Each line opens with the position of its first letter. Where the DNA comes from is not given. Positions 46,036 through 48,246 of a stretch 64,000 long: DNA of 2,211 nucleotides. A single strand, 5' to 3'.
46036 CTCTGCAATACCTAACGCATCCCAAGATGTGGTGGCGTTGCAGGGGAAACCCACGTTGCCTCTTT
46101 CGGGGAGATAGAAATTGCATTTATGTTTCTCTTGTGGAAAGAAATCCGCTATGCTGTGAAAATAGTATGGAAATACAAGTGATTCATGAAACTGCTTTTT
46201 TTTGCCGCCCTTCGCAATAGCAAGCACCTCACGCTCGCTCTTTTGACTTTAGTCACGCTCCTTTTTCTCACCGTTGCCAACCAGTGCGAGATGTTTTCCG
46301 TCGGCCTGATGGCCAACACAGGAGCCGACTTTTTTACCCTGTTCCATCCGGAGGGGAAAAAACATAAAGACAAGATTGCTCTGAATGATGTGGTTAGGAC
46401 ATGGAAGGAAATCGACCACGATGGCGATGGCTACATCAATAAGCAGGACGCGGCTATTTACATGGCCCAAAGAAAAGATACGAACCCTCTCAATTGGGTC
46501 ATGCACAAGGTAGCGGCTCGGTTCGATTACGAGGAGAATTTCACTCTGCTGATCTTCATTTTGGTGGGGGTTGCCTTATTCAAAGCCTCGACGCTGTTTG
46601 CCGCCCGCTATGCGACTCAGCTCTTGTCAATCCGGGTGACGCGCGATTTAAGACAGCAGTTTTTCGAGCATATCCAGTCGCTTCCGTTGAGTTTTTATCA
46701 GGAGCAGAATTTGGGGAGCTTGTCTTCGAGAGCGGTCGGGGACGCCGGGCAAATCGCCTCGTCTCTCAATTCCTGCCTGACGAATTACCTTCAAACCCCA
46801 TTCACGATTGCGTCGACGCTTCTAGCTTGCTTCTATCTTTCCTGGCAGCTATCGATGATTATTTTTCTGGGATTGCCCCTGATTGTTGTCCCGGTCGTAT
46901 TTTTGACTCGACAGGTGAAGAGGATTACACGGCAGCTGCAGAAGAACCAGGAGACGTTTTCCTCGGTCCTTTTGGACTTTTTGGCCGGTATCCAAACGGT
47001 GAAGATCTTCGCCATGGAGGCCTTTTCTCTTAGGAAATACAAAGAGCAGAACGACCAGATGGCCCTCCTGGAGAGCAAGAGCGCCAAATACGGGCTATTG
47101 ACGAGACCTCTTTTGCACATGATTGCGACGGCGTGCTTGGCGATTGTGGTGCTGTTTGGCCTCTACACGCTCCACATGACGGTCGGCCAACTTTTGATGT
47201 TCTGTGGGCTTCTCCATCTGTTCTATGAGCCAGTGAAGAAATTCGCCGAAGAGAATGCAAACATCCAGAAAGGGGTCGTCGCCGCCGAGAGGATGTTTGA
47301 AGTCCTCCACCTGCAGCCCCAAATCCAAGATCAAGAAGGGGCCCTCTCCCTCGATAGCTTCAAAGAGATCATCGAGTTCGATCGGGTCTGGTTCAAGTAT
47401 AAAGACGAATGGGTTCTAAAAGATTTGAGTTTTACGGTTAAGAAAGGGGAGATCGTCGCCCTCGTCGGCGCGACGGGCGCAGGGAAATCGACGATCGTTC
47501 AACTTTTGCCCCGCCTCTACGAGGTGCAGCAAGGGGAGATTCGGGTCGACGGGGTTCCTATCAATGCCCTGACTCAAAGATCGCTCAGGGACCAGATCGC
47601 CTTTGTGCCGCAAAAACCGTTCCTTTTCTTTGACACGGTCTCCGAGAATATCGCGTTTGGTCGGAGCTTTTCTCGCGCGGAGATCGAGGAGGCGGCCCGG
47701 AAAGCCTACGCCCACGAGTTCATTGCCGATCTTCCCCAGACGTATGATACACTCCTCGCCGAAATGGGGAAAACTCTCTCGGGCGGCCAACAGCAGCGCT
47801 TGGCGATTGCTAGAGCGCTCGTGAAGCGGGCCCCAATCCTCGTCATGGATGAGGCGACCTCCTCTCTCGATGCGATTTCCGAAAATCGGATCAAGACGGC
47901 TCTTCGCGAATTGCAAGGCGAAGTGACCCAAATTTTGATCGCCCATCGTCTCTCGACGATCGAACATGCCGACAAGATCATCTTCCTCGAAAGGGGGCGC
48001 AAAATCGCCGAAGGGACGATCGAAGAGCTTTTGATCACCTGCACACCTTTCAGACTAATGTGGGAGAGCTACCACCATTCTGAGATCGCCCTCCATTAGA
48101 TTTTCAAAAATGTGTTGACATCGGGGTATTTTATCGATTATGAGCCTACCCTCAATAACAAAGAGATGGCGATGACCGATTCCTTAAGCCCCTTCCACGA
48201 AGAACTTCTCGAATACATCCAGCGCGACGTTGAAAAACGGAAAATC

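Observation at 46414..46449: Canonical EF-hand calcium-binding loop inside the extracytoplasmic TM1-TM2 loop of an MsbA-like ABC exporter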

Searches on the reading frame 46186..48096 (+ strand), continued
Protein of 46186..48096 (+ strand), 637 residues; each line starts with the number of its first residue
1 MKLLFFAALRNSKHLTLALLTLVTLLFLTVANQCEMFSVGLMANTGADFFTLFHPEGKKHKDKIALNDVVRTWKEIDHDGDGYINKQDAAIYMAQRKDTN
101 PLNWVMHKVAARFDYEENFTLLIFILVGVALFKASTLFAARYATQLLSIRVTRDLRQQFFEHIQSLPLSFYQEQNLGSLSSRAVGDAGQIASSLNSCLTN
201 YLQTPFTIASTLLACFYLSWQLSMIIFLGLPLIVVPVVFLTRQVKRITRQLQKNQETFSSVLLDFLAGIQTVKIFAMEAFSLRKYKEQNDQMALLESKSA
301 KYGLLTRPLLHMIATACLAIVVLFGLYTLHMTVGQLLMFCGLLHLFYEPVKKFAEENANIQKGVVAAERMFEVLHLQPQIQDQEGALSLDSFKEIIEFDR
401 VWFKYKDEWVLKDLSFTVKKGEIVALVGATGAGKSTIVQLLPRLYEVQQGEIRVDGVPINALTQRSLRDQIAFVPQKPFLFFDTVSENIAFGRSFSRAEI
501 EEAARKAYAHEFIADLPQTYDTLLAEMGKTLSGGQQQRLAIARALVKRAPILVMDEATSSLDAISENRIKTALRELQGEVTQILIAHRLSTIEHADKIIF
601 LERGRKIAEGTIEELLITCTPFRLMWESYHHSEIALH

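Call 36: search_solved_structures(query=window:46186-48096:+, show_alignments=2, max_evalue=1e-60)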
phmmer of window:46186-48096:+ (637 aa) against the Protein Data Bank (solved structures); distinct sequences matched with E-value up to 1e-60: 161 (the best 60 are shown).
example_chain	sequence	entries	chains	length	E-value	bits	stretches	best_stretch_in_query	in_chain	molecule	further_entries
9ody_A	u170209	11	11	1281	3e-132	445.4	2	126-616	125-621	ATP-binding cassette, sub-family B (MDR/TAP), member 4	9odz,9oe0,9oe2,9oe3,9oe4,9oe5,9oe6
9oe1_A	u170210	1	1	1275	1.5e-131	443.1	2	126-616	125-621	ATP-binding cassette, sub-family B (MDR/TAP), member 4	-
9nfi_A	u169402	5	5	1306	6.2e-130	437.8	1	118-616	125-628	Permeability Glycoprotein (P-gp)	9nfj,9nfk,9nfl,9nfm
6fn1_A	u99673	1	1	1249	3.7e-129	435.2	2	115-617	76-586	Human-mouse chimeric ABCB1 (ABCBHM)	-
6fn4_A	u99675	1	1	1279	4.1e-129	435.1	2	115-617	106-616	Apo form of Human-mouse chimeric ABCB1 (ABCB1HM) in complex with Antigen binding fragment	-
6qee_A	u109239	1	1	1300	7.8e-129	434.2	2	116-617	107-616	ABCB1HM-EQ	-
6q81_A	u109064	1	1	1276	1.6e-128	433.1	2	116-617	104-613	P-glycoprotein (ABCB1)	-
5kpi_A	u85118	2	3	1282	1.7e-128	433.1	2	116-617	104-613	Multidrug resistance protein 1A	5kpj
3g60_A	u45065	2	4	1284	1.8e-128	433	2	116-617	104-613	Multidrug resistance protein 1a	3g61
4ksb_A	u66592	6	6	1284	1.8e-128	433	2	116-617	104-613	Multidrug resistance protein 1A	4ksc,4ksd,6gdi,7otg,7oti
7niu_A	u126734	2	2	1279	2.7e-128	432.4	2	145-616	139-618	Isoform 2 of Phosphatidylcholine translocator ABCB4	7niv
4m2s_A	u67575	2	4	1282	3.5e-128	432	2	145-617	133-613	Multidrug resistance protein 1A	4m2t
4q9h_A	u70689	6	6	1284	3.7e-128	431.9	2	145-617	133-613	Multidrug resistance protein 1A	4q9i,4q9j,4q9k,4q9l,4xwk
3g5u_A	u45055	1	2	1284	6e-128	431.2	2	116-617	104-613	Multidrug resistance protein 1a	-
4lsg_A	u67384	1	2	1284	6e-128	431.2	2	116-617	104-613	Multidrug resistance protein 1A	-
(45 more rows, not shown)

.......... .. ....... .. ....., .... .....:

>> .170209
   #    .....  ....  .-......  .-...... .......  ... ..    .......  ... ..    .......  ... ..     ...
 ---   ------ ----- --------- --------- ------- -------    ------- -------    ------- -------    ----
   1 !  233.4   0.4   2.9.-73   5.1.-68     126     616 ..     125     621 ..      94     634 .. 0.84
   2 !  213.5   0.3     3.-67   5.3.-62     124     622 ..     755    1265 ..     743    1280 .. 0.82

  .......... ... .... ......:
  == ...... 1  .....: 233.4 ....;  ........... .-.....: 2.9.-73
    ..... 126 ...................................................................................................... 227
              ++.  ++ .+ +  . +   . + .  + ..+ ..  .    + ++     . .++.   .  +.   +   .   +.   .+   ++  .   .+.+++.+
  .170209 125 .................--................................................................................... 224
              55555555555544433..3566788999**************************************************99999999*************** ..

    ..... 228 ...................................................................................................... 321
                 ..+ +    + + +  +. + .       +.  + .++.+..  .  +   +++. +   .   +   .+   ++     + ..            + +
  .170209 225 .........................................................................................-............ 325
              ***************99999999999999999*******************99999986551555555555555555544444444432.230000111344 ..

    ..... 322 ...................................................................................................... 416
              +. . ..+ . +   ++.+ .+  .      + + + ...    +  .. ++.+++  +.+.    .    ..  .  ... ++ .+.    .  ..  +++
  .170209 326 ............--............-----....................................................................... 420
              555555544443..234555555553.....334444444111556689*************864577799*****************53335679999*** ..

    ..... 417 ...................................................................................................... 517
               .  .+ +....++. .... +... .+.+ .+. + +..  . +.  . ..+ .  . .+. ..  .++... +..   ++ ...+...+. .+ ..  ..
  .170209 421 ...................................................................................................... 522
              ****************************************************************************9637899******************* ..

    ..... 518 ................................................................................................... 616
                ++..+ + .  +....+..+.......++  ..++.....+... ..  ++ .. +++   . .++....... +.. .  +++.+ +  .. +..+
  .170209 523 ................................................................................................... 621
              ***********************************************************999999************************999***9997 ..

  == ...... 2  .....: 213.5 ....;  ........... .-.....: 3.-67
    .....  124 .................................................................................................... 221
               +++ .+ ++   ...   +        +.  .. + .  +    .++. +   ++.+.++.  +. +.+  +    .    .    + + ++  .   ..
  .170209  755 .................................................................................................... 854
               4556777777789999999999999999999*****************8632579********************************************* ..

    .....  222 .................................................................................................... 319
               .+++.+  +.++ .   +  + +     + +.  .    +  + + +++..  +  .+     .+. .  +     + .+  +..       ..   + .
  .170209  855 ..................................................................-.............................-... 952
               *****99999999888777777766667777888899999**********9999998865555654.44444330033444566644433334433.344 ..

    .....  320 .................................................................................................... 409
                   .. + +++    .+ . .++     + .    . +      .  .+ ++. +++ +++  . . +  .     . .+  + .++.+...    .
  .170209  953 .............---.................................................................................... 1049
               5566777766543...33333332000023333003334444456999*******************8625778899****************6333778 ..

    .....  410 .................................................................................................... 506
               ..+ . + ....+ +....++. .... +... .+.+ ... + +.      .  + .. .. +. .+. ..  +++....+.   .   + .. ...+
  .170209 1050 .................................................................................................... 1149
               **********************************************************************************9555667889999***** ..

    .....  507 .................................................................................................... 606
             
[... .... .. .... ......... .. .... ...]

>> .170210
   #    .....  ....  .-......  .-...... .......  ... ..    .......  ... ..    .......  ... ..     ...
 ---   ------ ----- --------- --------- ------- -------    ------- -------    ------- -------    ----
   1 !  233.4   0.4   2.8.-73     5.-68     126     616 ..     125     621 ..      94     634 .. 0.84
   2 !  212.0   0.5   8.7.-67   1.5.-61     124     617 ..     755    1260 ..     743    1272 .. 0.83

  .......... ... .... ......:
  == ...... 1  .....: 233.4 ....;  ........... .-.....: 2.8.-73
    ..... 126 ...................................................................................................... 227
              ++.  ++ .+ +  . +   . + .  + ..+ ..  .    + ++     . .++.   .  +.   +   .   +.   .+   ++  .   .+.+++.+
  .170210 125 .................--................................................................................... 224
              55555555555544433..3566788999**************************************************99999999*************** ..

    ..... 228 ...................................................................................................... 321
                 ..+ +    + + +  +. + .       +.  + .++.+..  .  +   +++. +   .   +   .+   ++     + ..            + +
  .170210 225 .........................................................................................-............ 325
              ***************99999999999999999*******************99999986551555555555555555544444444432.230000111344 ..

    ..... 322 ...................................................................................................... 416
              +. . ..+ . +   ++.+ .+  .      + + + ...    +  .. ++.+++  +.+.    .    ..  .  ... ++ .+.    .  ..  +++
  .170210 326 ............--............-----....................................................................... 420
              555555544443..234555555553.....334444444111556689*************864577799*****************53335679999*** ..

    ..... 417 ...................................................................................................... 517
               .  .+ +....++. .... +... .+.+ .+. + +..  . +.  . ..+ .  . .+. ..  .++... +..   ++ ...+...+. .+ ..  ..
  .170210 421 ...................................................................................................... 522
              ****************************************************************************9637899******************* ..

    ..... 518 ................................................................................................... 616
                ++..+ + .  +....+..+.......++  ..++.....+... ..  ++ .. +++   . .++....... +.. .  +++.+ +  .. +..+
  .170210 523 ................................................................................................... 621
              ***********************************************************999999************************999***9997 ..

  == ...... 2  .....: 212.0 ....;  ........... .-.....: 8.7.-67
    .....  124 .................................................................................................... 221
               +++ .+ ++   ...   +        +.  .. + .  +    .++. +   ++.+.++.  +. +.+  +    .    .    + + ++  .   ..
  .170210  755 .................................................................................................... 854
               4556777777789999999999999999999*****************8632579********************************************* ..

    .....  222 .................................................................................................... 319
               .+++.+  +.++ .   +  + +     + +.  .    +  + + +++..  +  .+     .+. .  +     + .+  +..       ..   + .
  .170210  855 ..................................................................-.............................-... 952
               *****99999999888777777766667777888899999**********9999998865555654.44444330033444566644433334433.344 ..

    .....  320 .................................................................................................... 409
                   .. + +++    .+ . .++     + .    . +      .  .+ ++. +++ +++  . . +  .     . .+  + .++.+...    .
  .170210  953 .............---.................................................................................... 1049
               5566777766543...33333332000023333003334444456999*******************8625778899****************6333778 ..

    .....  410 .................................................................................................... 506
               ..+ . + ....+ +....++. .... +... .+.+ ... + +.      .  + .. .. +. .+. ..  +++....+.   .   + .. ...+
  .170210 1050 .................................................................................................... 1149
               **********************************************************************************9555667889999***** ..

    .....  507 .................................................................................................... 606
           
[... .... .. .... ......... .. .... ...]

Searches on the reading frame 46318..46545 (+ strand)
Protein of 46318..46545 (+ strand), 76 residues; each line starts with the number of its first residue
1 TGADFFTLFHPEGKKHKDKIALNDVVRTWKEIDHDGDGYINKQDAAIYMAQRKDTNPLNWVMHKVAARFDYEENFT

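Call 19: search_protein_representatives(protein=window:46318-46545:+)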
Query: 76 residues. Proteins with E-value up to 0.001 (for the whole library): 38; up to 1e-10: 7; up to 1e-30: 0. The best 38 are listed.
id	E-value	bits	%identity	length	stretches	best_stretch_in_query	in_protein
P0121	2.0e-27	110.6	67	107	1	1-76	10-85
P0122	4.9e-21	90.3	60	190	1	1-75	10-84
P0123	1.6e-19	85.5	32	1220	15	22-54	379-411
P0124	3.4e-16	74.9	55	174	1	1-76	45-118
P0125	7.0e-15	70.7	55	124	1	1-68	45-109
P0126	1.1e-11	60.6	60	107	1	1-58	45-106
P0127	4.3e-11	58.7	42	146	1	1-71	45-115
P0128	7.1e-10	54.8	34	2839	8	10-51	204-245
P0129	2.3e-08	50.0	41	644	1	1-75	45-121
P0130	2.5e-08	49.9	42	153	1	2-73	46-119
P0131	3.0e-08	49.7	42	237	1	2-65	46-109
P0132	9.0e-08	48.1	40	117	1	2-64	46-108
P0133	1.9e-07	47.1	25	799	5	4-61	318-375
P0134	2.0e-06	43.9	47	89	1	2-58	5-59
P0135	3.8e-06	42.9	27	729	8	17-52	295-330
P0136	1.2e-05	41.4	46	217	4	34-59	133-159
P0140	8.0e-05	38.7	45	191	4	28-54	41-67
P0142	1.1e-04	38.4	36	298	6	24-53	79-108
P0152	3.0e-04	36.9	41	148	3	23-49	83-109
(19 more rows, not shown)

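Call 20: search_protein_families(library=pfam, proteins=[P0123, P0133, P0135, P0136, P0140, P0142, P0152, P0129], max_evalue=0.001)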
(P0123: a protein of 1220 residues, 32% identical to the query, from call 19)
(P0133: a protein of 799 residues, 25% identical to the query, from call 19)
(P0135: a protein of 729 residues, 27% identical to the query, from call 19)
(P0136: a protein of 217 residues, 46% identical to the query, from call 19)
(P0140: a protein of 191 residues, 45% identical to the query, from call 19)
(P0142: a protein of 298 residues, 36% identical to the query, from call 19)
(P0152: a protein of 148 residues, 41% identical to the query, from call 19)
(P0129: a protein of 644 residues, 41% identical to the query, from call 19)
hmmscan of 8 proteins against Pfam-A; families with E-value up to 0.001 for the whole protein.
P0123 (1220 aa): 17 families
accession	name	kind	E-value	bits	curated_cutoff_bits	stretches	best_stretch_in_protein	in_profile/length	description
PF13499.12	EF-hand_7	-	1.7e-144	470.8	30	14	528-589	4-66/67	EF-hand domain pair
PF00036.39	EF-hand_1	-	4.3e-124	395.7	25.4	6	84-111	1-28/29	EF hand domain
PF13405.12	EF-hand_6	-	3.2e-117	371.5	25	5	232-261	1-30/30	EF-hand domain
PF13202.12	EF-hand_5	-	6e-78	253.4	25.9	1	88-109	4-25/25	EF hand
PF13833.12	EF-hand_8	-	6.5e-63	208.8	28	2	339-368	23-52/54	EF-hand domain pair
PF12763.14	EH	-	3.2e-49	165.5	22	2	319-366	20-65/101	EH domain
PF20742.3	DUF5580_M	-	1.7e-20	73.3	24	0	738-819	6-84/95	Family of unknown function (DUF5580) middle domain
PF10591.15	SPARC_Ca_bdg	-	5.1e-17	62.7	22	0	823-884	49-111/113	Secreted protein acidic and rich in cysteine Ca binding region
PF25578.1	EF-hand_STIM1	-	1.8e-16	60.4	32.2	0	897-941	19-63/80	Stromal interaction molecule 1-like, EF-hand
PF00404.24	Dockerin_1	-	1.4e-11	44.9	22.9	0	864-890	30-56/57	Dockerin type I domain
PF14788.12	EF-hand_10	-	8.9e-10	38.9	27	0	904-925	26-47/50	EF hand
PF14658.12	EF-hand_9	-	1e-09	39.2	37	0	1061-1111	6-58/66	EF-hand domain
PF23657.1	DUF7151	-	5.4e-08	33.1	27.2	0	535-550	26-41/46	Domain of unknown function (DUF7151)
PF11411.13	DNA_ligase_IV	-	6.8e-07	29.7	22.1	0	232-241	24-33/34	DNA ligase IV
PF25325.1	EF-hand_EFHB_C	-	1.1e-06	28.8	27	0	545-586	25-66/75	EFHB C-terminal EF-hand domain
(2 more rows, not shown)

P0133 (799 aa): 7 families
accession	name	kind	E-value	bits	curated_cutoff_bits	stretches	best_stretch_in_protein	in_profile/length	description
PF00036.39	EF-hand_1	-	6.2e-61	198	25.4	7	604-630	2-28/29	EF hand domain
PF13405.12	EF-hand_6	-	6.6e-55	178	25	0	604-629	2-27/30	EF-hand domain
PF13499.12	EF-hand_7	-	1.4e-46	157.2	30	3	165-229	5-67/67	EF-hand domain pair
PF13202.12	EF-hand_5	-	2.8e-35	118.6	25.9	0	610-628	7-25/25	EF hand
PF13833.12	EF-hand_8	-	2.8e-30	104.3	28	2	695-724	24-53/54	EF-hand domain pair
PF25578.1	EF-hand_STIM1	-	7.4e-23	80.9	32.2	0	698-738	23-63/80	Stromal interaction molecule 1-like, EF-hand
PF12763.14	EH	-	4.1e-14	52.8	22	0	329-359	32-62/101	EH domain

P0135 (729 aa): 6 families
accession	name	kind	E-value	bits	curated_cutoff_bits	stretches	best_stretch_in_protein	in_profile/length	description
PF00036.39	EF-hand_1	-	1.2e-45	150.1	25.4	0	305-328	4-27/29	EF hand domain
PF13499.12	EF-hand_7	-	2.4e-36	124.4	30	3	301-355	2-61/67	EF-hand domain pair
PF13405.12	EF-hand_6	-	9.4e-33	109.2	25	0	304-330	3-29/30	EF-hand domain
PF13202.12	EF-hand_5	-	1.3e-23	81.7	25.9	1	217-233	3-20/25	EF hand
PF10591.15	SPARC_Ca_bdg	-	1e-09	39.2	22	0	291-355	44-109/113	Secreted protein acidic and rich in cysteine Ca binding region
PF13833.12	EF-hand_8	-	5.7e-07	29.6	28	0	184-197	34-47/54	EF-hand domain pair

P0136 (217 aa): 0 families

P0140 (191 aa): 6 families
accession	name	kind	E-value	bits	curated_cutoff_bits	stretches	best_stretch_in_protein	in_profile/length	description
PF00036.39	EF-hand_1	-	1.1e-15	56.4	25.4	1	145-169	2-26/29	EF hand domain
PF13833.12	EF-hand_8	-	2.1e-12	47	28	0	131-171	14-53/54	EF-hand domain pair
PF13405.12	EF-hand_6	-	4.6e-11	41.9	25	0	145-164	2-21/30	EF-hand domain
PF13499.12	EF-hand_7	-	8.8e-11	42.5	30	2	113-164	9-61/67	EF-hand domain pair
PF13202.12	EF-hand_5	-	1e-10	41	25.9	0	147-164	3-20/25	EF hand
PF05901.16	Excalibur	-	0.00053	20.7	22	0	142-158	19-32/36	Excalibur calcium-binding domain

P0142 (298 aa): 9 families
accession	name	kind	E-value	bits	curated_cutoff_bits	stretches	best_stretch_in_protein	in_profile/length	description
PF00036.39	EF-hand_1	-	3.6e-24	82.9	25.4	3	79-99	1-21/29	EF hand domain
PF13499.12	EF-hand_7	-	3.9e-22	78.8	30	2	82-144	6-61/67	EF-hand domain pair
PF13405.12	EF-hand_6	-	7.4e-19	66.1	25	1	80-99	2-21/30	EF-hand domain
PF13202.12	EF-hand_5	-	2.2e-16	58.9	25.9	1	83-99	3-20/25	EF hand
PF13833.12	EF-hand_8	-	7.2e-12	45.3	28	0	78-99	25-46/54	EF-hand domain pair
PF22592.2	FCaBP_EF-hand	-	1e-05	26.2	27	0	261-284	14-37/93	FCaBP EF-hand domain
PF00404.24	Dockerin_1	-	5.9e-05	23.6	22.9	0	209-228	28-47/57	Dockerin type I domain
PF24784.1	Temptin_C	-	7.8e-05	23.5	27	0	75-99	49-73/98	Temptin C-terminal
PF05901.16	Excalibur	-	0.00059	20.6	22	0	200-223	9-32/36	Excalibur calcium-binding domain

P0152 (148 aa): 10 families
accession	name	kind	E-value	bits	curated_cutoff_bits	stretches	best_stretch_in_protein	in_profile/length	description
PF13499.12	EF-hand_7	-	5.6e-29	100.7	30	2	82-146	1-67/67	EF-hand domain pair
PF00036.39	EF-hand_1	-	2.6e-25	86.5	25.4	4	47-73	1-27/29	EF hand domain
PF13405.12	EF-hand_6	-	2.4e-21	73.8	25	3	84-113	1-30/30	EF-hand domain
PF13833.12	EF-hand_8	-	2.2e-18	66.2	28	2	39-73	17-52/54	EF-hand domain pair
PF13202.12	EF-hand_5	-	2.1e-12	46.3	25.9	0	91-109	7-25/25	EF hand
PF14658.12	EF-hand_9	-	3.6e-11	43.8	37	1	15-73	3-63/66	EF-hand domain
PF21008.3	AIF-1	-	5.9e-10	40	50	1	7-75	38-106/140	Allograft inflammatory factor 1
PF25825.1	SAPC2_N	-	5.1e-05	23.5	27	0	3-73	1-70/80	SAPC2 EF-hand like N-terminal domain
PF12763.14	EH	-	7.2e-05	23.1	22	0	5-72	2-66/101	EH domain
PF25578.1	EF-hand_STIM1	-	0.00098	19.6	32.2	0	49-83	24-58/80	Stromal interaction molecule 1-like, EF-hand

P0129 (644 aa): 4 families
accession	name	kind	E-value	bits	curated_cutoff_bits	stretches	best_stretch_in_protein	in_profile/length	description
PF00664.28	ABC_membrane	-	4.1e-47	161.6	28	1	114-352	37-274/274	ABC transporter transmembrane region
PF00005.33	ABC_tran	-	3.4e-36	125.3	25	1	413-561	1-137/137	ABC transporter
PF02463.25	SMC_N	-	1.8e-07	31.2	40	1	450-606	107-214/220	RecF/RecN/SMC N terminal domain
PF09818.15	ABC_ATPase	-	0.00012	21.6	23.2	0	507-567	133-192/283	P-loop domain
